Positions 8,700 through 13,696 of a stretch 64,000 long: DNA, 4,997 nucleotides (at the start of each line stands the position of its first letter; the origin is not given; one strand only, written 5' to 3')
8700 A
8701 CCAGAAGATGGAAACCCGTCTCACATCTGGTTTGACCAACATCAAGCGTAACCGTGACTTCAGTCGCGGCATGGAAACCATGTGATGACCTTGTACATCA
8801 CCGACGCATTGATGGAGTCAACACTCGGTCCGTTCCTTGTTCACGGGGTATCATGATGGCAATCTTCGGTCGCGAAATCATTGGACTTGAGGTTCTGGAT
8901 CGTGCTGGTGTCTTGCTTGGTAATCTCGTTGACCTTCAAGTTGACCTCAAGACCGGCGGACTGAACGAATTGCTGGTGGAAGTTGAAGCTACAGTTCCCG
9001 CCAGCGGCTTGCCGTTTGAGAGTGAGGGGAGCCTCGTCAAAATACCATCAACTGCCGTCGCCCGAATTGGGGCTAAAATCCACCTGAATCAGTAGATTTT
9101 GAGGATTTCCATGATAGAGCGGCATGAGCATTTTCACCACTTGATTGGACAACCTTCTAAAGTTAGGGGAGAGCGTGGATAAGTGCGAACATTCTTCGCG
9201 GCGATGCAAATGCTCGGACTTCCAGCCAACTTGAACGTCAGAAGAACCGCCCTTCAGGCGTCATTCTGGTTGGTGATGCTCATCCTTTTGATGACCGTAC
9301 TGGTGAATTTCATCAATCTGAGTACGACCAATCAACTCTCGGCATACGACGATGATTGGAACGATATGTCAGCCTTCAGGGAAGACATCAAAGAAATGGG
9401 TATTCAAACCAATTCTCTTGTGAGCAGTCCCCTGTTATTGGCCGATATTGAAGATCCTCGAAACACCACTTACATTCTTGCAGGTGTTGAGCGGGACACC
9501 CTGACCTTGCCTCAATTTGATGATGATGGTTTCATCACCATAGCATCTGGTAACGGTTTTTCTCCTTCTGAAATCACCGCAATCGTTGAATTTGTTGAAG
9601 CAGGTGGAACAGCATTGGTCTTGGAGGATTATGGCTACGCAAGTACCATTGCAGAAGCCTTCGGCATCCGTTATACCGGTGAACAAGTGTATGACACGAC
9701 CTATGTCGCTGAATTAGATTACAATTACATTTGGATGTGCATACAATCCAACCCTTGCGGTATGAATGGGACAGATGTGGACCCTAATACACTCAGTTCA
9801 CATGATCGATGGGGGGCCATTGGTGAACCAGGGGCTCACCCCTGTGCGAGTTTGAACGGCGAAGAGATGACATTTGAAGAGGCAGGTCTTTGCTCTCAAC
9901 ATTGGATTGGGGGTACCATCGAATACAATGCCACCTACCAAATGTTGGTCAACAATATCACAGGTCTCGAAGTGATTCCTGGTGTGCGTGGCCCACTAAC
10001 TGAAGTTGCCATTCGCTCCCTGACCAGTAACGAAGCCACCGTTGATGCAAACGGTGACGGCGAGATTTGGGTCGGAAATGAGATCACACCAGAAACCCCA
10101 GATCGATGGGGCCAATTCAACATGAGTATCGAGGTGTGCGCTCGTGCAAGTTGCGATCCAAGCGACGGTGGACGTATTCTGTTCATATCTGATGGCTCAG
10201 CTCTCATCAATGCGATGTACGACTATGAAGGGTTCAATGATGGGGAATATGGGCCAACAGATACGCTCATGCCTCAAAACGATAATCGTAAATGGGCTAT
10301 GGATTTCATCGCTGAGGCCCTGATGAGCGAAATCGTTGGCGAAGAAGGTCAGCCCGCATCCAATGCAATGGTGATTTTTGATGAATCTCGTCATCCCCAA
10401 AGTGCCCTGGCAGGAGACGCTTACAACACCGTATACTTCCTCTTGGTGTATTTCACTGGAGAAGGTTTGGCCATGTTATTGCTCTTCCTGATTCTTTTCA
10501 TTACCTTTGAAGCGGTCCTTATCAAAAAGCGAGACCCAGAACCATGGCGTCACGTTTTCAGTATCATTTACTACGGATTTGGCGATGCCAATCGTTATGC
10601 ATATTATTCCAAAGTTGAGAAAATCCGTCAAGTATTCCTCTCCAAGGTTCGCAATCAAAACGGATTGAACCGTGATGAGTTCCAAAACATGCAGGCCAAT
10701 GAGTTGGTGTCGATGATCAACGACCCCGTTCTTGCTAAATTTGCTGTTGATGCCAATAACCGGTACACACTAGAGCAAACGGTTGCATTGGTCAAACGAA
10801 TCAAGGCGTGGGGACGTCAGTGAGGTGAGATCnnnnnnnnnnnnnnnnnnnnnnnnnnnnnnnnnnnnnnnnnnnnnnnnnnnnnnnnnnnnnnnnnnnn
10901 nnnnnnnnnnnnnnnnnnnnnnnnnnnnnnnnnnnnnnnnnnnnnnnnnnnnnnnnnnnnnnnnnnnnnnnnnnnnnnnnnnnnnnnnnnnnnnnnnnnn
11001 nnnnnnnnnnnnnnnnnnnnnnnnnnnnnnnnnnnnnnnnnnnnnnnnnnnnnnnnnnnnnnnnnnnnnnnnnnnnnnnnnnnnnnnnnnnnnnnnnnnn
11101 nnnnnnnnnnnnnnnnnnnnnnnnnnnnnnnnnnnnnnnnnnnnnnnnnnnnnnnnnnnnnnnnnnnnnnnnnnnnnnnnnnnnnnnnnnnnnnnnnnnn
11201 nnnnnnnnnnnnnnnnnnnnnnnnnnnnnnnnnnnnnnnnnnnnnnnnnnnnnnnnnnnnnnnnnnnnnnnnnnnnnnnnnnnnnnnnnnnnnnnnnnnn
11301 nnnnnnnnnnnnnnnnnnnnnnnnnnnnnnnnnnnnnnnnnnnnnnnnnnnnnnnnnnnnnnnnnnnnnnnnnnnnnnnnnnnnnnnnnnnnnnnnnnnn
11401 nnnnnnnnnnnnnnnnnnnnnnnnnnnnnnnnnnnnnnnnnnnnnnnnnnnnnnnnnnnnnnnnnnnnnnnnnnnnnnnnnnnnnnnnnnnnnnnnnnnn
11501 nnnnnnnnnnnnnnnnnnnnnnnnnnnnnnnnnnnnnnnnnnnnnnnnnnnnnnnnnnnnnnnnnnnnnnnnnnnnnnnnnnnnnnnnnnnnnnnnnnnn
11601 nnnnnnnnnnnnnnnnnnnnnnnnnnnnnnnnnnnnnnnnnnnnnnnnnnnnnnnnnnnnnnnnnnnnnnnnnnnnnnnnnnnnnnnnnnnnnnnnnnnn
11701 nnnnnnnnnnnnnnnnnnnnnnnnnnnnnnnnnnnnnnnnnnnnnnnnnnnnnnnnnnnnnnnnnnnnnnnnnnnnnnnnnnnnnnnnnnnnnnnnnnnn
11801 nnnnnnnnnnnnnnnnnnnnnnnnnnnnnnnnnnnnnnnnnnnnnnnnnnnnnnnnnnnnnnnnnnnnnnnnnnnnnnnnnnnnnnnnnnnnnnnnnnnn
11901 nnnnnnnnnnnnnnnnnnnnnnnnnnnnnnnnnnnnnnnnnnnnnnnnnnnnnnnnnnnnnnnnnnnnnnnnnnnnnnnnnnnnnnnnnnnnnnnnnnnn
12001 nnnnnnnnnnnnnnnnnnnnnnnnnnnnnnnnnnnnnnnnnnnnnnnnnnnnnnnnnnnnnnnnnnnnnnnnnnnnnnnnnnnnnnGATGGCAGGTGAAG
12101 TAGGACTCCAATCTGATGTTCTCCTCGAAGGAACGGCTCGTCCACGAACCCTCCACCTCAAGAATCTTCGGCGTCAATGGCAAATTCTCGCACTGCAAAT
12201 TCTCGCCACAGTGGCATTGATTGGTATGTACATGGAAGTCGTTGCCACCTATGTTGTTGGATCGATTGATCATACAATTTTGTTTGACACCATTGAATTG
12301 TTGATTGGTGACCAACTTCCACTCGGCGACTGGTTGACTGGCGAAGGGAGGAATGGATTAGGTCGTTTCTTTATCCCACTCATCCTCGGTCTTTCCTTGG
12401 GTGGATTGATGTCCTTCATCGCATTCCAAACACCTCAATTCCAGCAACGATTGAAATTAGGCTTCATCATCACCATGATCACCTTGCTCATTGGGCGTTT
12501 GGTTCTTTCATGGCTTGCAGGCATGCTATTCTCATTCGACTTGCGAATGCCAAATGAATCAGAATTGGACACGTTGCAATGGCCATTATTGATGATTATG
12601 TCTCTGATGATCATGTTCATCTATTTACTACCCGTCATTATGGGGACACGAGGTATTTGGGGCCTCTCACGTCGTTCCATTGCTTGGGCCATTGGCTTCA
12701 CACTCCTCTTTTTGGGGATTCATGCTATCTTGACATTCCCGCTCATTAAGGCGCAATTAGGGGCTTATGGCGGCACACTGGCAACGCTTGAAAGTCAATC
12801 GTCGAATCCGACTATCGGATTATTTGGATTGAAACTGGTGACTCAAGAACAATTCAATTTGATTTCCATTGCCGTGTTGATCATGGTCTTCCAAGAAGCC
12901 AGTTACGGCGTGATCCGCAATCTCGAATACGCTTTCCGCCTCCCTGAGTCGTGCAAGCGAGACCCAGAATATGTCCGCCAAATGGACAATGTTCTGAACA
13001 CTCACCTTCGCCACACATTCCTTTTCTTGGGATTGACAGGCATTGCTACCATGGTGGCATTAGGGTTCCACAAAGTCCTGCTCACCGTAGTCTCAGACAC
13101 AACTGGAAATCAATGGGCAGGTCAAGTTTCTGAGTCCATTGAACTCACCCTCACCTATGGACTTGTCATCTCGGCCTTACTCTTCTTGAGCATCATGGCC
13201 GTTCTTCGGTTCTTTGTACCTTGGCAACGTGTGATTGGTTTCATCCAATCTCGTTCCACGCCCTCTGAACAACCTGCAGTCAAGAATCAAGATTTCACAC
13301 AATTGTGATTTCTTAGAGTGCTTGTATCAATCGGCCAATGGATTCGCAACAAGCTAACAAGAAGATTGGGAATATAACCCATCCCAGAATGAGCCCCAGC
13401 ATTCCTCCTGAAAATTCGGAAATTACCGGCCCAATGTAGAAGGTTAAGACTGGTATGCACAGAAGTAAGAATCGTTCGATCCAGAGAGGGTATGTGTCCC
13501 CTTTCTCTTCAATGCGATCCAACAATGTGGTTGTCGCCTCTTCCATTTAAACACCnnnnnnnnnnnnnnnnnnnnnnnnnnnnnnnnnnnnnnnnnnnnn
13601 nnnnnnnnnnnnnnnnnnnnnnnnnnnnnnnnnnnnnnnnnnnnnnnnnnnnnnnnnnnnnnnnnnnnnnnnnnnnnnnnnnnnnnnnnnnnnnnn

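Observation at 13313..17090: Roadblock/LC7, giant Roadblock+PATAN-like+coiled-coil protein and 2-TM micro-protein operon without a GTPase partner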

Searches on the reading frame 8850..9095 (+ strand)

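Call 87: search_protein_families(library=pfam, proteins=[window:8850-9095:+], max_evalue=0.001)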
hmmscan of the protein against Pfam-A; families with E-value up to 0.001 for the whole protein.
window:8850-9095:+ (81 aa): 1 family
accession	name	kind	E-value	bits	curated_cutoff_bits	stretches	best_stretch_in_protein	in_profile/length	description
PF05239.21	PRC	-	3.8e-07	30.5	21.2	1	4-48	3-47/78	PRC-barrel domain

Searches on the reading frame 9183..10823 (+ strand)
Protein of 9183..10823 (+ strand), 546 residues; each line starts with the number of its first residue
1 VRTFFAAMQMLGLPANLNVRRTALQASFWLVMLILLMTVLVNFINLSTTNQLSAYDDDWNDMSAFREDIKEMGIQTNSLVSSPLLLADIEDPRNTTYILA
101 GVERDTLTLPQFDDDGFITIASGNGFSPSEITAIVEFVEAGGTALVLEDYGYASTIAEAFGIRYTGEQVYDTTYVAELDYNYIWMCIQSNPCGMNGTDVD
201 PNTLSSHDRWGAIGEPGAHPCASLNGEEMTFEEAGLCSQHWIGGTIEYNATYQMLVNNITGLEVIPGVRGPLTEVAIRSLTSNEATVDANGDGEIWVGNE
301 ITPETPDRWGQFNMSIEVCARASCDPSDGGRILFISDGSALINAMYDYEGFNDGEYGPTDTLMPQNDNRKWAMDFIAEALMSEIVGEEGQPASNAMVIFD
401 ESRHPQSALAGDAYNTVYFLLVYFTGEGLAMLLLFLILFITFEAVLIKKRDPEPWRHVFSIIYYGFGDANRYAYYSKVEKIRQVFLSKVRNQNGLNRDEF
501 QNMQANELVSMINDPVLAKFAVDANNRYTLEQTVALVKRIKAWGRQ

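Call 82: search_protein_families(library=padloc, proteins=[window:9183-10823:+], max_evalue=0.01)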
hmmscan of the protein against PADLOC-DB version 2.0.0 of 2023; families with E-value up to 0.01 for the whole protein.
window:9183-10823:+ (546 aa): 0 families

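Call 87: search_protein_families(library=pfam, proteins=[window:9183-10823:+], max_evalue=0.001)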
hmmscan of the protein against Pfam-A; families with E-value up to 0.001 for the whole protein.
window:9183-10823:+ (546 aa): 1 family
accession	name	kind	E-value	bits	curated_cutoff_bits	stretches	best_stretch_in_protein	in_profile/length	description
PF14258.12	DUF4350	-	6e-09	36.9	30.4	1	105-173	28-96/181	Domain of unknown function (DUF4350)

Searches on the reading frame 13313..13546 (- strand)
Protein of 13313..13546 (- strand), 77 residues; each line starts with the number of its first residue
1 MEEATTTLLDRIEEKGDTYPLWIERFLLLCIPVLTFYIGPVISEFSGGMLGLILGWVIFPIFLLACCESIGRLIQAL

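Call 3: search_protein_families(library=pfam, proteins=[window:13313-13546:-], max_evalue=1)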
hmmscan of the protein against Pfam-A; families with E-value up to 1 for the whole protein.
window:13313-13546:- (77 aa): 0 families

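Call 4: search_protein_families(library=ncbifam, proteins=[window:13313-13546:-], max_evalue=1)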
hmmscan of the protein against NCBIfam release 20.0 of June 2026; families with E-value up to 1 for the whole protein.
window:13313-13546:- (77 aa): 2 families
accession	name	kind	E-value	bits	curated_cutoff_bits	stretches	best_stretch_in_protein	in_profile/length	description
NF004904.0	PRK06265.1-4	equivalog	0.0011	18.6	172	1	47-66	66-85/206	cobalt transporter CbiM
NF004905.0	PRK06265.1-5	equivalog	0.018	15.1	173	1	38-65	56-84/205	cobalt transporter CbiM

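Call 82: search_protein_families(library=padloc, proteins=[window:13313-13546:-], max_evalue=0.01)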
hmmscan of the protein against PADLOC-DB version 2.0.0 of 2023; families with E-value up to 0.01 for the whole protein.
window:13313-13546:- (77 aa): 0 families
